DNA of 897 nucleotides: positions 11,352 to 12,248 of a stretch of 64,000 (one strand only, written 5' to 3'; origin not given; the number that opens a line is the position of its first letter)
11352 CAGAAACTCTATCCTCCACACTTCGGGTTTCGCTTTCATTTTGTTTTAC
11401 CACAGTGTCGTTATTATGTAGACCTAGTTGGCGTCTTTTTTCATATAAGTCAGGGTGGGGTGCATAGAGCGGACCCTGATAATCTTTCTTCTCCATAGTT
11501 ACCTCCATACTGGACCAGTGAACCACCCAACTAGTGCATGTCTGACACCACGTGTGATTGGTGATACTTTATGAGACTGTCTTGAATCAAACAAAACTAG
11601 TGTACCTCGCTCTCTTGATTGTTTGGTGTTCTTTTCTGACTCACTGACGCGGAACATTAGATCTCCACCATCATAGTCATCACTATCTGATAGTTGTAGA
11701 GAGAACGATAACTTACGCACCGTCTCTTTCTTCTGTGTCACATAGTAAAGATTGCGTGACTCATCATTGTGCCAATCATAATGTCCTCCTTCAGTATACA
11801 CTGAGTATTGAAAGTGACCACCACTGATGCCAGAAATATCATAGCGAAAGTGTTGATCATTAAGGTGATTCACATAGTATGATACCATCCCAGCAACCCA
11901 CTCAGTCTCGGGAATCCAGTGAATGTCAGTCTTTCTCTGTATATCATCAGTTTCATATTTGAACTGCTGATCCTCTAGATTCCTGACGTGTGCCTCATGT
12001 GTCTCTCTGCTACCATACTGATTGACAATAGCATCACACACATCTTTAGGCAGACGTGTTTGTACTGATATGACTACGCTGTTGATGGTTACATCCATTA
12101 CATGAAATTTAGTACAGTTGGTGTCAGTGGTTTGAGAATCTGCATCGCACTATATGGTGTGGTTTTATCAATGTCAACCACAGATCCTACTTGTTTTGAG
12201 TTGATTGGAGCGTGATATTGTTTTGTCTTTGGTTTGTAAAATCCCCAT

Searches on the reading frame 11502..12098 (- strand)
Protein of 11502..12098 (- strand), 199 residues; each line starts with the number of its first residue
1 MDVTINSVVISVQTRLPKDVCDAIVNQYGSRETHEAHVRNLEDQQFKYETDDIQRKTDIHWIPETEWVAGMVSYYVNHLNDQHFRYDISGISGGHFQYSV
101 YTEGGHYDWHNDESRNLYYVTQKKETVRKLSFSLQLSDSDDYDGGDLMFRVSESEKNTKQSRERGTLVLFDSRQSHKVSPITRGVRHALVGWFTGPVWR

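Call 65: search_protein_families(library=pfam, proteins=[window:11502-12098:-], max_evalue=0.01)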
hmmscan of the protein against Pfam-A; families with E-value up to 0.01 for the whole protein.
window:11502-12098:- (199 aa): 2 families
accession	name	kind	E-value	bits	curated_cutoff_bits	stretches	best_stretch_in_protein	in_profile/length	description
PF13640.12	2OG-FeII_Oxy_3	-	1.8e-16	61.3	27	1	96-193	1-97/98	2OG-Fe(II) oxygenase superfamily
PF13661.12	2OG-FeII_Oxy_4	-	8.4e-05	23.4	27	1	97-193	2-97/98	2OG-Fe(II) oxygenase superfamily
